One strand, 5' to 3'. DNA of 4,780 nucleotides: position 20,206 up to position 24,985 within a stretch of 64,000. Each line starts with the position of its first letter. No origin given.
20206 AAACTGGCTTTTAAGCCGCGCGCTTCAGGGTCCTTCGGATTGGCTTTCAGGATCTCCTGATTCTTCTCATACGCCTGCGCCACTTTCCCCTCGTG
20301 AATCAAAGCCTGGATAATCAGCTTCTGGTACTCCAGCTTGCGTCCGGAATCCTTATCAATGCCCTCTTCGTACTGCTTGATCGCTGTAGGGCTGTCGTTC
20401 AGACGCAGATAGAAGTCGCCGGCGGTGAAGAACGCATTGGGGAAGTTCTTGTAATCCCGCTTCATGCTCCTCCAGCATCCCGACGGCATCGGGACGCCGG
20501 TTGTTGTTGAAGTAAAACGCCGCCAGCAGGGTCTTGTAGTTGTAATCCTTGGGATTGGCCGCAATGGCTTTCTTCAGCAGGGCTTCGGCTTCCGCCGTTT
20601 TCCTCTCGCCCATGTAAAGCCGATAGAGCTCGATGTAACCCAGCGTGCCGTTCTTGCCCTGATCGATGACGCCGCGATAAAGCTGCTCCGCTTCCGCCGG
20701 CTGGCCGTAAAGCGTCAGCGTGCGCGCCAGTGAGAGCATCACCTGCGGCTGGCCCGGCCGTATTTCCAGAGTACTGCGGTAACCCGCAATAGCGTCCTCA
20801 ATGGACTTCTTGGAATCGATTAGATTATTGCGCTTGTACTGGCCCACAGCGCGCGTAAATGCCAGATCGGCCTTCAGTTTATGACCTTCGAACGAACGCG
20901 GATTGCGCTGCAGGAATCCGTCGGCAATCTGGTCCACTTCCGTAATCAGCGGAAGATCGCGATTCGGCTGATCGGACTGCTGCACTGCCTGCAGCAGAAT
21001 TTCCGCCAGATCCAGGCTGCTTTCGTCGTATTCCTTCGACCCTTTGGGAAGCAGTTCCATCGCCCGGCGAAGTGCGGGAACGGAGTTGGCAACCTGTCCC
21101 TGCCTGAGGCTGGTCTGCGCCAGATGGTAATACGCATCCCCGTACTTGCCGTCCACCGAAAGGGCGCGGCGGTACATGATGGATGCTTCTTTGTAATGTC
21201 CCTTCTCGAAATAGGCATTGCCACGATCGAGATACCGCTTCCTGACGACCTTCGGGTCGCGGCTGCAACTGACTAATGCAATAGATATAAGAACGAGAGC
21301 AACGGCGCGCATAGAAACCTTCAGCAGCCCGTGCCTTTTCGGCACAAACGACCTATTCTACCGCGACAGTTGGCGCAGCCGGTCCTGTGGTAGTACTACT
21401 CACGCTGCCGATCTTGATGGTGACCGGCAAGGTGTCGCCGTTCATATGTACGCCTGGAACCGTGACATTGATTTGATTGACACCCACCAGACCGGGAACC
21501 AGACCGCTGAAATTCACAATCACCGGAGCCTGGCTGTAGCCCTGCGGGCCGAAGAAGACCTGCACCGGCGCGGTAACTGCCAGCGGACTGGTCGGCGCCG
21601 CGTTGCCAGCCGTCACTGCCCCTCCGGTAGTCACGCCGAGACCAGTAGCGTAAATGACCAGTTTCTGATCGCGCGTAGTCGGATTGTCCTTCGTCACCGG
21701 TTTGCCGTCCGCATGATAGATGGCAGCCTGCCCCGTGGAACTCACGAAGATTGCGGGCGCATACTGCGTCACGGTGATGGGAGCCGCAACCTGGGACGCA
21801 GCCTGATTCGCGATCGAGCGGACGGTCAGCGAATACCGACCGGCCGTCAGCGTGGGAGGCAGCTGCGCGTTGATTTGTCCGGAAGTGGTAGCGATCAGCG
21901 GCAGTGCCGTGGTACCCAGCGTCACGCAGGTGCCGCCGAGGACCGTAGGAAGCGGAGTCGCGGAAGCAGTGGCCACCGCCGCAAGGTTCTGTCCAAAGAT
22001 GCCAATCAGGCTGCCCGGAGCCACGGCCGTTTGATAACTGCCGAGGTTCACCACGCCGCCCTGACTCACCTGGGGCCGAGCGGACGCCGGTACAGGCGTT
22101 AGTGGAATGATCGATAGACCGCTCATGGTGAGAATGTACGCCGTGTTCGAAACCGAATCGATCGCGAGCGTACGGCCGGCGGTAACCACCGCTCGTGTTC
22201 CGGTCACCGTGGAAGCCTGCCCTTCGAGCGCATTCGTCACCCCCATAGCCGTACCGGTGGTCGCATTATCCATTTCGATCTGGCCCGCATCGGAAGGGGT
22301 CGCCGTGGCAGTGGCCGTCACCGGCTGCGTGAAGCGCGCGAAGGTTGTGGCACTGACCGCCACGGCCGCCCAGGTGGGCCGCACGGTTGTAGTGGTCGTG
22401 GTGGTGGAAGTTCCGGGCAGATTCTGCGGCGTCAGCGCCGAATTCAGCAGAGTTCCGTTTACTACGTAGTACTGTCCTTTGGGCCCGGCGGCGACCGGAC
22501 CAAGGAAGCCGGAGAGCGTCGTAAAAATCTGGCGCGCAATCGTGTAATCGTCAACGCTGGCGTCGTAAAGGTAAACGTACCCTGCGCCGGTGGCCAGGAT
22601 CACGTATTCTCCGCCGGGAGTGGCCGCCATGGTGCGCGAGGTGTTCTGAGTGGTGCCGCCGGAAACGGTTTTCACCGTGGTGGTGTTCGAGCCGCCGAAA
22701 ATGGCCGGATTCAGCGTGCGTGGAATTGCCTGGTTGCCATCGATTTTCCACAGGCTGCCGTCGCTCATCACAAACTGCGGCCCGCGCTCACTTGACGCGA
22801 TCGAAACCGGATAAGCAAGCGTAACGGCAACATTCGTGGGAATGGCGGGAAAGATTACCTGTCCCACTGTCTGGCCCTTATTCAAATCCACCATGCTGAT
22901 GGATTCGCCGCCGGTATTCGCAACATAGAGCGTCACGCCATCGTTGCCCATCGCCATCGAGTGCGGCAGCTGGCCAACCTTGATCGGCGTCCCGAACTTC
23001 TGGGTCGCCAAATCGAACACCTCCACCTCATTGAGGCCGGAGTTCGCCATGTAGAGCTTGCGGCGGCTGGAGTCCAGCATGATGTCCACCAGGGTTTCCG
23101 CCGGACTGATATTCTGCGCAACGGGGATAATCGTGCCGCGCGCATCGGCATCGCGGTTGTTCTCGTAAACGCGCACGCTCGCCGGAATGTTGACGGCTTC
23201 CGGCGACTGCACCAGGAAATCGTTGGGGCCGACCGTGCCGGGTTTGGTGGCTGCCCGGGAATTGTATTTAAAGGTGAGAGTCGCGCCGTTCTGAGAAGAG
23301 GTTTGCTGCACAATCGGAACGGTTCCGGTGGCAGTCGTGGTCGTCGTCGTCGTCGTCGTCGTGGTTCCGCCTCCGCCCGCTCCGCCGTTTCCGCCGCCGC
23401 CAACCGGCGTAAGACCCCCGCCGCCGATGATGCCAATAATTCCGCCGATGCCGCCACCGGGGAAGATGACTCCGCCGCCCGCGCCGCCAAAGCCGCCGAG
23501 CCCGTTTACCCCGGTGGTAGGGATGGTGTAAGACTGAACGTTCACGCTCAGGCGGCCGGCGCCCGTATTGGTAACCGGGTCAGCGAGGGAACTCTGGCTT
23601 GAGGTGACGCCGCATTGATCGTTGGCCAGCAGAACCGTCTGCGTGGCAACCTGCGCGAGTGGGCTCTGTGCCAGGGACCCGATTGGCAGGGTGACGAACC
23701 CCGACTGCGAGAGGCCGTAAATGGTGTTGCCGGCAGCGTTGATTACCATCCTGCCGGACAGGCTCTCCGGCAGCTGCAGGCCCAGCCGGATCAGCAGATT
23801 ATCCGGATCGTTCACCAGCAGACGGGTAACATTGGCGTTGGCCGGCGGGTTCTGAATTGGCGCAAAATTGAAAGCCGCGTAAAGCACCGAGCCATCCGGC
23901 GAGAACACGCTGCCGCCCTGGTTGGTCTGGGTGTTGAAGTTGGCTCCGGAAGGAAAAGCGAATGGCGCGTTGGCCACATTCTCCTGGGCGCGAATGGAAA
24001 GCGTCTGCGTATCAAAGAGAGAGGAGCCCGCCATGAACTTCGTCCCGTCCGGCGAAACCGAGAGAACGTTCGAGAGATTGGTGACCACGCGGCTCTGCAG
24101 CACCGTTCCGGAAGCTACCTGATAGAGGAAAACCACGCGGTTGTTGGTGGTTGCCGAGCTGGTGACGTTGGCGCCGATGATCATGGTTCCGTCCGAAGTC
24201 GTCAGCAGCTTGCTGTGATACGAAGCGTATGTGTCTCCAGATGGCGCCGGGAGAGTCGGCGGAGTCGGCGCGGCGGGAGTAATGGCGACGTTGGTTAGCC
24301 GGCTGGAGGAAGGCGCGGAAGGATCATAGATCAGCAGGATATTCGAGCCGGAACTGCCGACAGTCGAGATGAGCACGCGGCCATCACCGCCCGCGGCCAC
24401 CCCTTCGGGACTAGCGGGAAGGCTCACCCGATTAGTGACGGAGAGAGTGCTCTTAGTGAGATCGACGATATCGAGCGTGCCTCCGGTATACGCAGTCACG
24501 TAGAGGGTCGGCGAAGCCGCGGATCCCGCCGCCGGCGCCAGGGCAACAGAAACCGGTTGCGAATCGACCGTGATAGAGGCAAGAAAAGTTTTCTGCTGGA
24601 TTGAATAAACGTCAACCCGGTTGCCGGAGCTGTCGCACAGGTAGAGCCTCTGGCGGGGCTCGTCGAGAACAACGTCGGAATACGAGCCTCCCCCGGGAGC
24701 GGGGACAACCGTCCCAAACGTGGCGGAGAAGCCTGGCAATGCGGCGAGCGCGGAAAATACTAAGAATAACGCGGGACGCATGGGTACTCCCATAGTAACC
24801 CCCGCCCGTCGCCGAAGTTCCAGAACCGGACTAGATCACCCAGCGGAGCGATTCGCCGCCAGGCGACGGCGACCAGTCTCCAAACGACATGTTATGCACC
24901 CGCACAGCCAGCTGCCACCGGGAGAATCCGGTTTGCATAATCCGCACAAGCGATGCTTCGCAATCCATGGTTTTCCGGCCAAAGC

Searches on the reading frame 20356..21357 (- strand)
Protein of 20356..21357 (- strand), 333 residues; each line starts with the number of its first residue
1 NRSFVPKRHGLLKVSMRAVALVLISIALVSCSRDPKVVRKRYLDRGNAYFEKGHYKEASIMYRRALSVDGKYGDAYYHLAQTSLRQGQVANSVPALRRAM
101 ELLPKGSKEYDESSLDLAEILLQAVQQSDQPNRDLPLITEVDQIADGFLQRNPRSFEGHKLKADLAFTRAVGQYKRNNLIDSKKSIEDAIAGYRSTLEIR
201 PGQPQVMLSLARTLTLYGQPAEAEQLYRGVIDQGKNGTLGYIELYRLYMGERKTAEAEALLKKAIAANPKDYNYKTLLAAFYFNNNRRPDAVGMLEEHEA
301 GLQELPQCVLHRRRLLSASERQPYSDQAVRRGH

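Call 83: search_protein_families(library=pfam, proteins=[window:20356-21357:-], max_evalue=0.001)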
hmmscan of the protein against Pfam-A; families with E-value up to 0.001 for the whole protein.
window:20356-21357:- (333 aa): 18 families
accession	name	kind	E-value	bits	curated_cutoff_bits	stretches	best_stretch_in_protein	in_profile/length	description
PF14559.12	TPR_19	-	1.8e-19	70.3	25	2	249-297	2-50/68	Tetratricopeptide repeat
PF13428.12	TPR_14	-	2.6e-14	52.7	23.5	1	42-81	4-43/44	Tetratricopeptide repeat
PF07719.23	TPR_2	-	5.4e-14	51.5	27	1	42-70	4-32/34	Tetratricopeptide repeat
PF13432.12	TPR_16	-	1.7e-13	51.2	32.7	1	43-104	1-62/65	Tetratricopeptide repeat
PF00515.34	TPR_1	-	3.2e-13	49.3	27.8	1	42-71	4-33/34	Tetratricopeptide repeat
PF13181.12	TPR_8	-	4.8e-13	48.6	25.7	1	42-71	4-33/34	Tetratricopeptide repeat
PF13431.12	TPR_17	-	1.4e-12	47.2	24.4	0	62-89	2-29/34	Tetratricopeptide repeat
PF13374.12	TPR_10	-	1.9e-10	40.9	27.5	0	45-67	8-30/42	Tetratricopeptide repeat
PF23914.1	TPR_CcmH_CycH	-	6e-10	39.6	42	0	238-296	87-145/158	Cytochrome c-type biogenesis protein H TPR domain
PF13414.12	TPR_11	-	5.2e-09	36.1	26.8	1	46-87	1-42/42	TPR repeat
PF12895.13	ANAPC3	-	8.9e-09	35.9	27.2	0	52-103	2-52/82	Anaphase-promoting complex, cyclosome, subunit 3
PF13424.12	TPR_12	-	1.1e-08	35.6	30.1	0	42-68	48-74/77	Tetratricopeptide repeat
PF24575.1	TPR_Slam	-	2.4e-08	34.8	35.2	0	173-225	50-102/104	Surface lipoprotein assembly modifier, N-terminal TPR repeats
PF13176.12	TPR_7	-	4.5e-07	29.9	27.9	0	46-74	6-34/36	Tetratricopeptide repeat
PF12688.13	TPR_5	-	4.8e-05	24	24.2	0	174-266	5-100/119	Tetratrico peptide repeat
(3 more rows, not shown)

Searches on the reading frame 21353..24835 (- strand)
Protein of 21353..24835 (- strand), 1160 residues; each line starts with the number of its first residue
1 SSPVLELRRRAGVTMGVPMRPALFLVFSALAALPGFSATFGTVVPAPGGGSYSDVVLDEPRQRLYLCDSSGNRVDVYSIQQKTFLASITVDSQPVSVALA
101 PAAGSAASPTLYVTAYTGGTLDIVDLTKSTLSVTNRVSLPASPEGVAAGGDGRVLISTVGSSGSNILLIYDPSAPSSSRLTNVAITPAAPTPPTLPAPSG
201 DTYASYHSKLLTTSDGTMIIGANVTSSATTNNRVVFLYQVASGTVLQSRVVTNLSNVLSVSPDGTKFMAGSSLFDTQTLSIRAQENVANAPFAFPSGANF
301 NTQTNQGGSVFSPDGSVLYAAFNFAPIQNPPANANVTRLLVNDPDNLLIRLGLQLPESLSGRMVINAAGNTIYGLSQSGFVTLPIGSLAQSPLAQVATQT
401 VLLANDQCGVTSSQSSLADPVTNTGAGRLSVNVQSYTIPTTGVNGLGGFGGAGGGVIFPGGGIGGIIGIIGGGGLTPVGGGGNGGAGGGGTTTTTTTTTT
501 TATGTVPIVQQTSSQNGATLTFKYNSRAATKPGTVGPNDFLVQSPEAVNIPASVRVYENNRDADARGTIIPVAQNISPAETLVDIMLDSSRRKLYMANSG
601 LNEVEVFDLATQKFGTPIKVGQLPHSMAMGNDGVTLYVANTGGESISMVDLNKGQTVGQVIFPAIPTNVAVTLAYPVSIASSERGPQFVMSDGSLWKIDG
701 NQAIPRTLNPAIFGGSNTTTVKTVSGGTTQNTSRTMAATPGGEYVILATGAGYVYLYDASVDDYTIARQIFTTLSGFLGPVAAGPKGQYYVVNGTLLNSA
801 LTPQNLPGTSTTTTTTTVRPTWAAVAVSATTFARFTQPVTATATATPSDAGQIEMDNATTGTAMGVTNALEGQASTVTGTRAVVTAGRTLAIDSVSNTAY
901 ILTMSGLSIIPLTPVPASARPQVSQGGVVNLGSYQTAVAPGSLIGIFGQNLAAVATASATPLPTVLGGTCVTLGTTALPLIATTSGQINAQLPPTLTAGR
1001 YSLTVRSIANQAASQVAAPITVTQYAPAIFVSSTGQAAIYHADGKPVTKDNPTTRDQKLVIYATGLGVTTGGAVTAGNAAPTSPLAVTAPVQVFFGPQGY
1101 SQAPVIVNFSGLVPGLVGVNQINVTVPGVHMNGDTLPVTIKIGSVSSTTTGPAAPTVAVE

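Call 78: search_protein_families(library=pfam, proteins=[window:21353-24835:-], max_evalue=0.0001)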
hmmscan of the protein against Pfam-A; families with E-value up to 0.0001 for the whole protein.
window:21353-24835:- (1160 aa): 1 family
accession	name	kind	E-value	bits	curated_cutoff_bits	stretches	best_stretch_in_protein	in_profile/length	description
PF25174.1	Beta-prop_THOC3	-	4.2e-05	23.1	305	0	581-663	48-129/272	THOC3 beta-propeller domain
